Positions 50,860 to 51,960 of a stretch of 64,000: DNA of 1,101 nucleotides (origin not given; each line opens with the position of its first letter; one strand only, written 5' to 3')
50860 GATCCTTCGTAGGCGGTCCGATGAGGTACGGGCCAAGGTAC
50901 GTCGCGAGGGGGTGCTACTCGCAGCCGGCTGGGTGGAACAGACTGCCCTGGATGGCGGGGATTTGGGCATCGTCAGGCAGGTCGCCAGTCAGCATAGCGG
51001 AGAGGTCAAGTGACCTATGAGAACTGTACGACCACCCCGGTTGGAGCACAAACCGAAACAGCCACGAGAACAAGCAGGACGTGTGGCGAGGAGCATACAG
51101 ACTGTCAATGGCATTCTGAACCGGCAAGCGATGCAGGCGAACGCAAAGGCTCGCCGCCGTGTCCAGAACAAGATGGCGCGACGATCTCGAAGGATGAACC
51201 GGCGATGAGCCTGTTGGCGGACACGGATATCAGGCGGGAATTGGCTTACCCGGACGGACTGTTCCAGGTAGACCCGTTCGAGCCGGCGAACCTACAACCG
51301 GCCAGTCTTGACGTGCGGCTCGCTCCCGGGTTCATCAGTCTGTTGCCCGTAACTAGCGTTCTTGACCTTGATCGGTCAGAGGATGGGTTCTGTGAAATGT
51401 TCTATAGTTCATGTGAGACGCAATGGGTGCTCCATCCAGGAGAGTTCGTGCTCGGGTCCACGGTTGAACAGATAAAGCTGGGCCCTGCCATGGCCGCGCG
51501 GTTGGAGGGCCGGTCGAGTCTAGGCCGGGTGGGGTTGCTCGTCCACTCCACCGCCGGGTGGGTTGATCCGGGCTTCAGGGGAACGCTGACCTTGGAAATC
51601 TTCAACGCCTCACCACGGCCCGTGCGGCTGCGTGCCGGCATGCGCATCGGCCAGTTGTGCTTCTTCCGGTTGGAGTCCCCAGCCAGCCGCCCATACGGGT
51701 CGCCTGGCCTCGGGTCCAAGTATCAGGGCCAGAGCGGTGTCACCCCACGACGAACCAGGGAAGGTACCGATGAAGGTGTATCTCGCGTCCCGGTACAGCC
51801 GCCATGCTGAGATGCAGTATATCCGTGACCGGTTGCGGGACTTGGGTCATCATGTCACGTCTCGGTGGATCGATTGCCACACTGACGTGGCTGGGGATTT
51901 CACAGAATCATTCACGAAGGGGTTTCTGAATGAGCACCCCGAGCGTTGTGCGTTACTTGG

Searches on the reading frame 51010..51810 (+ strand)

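Call 66: search_protein_families(library=pfam, proteins=[window:51010-51810:+], max_evalue=0.001)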
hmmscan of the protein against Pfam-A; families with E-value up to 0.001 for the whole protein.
window:51010-51810:+ (266 aa): 4 families
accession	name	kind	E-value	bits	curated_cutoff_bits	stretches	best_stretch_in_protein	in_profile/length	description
PF22769.1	DCD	-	8.5e-40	136.8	27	1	69-220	2-152/153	dCTP deaminase-like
PF22569.1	DCD_C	-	6e-09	36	22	1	115-242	50-185/192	2'-deoxycytidine 5'-triphosphate deaminase (DCD), C-terminal domain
PF00692.24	dUTPase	-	3.3e-08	33.8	22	1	139-223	24-106/129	dUTPase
PF06559.16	DCD_N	-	1.5e-07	31.9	21.4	1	69-219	5-161/164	2'-deoxycytidine 5'-triphosphate deaminase (DCD) N-terminal domain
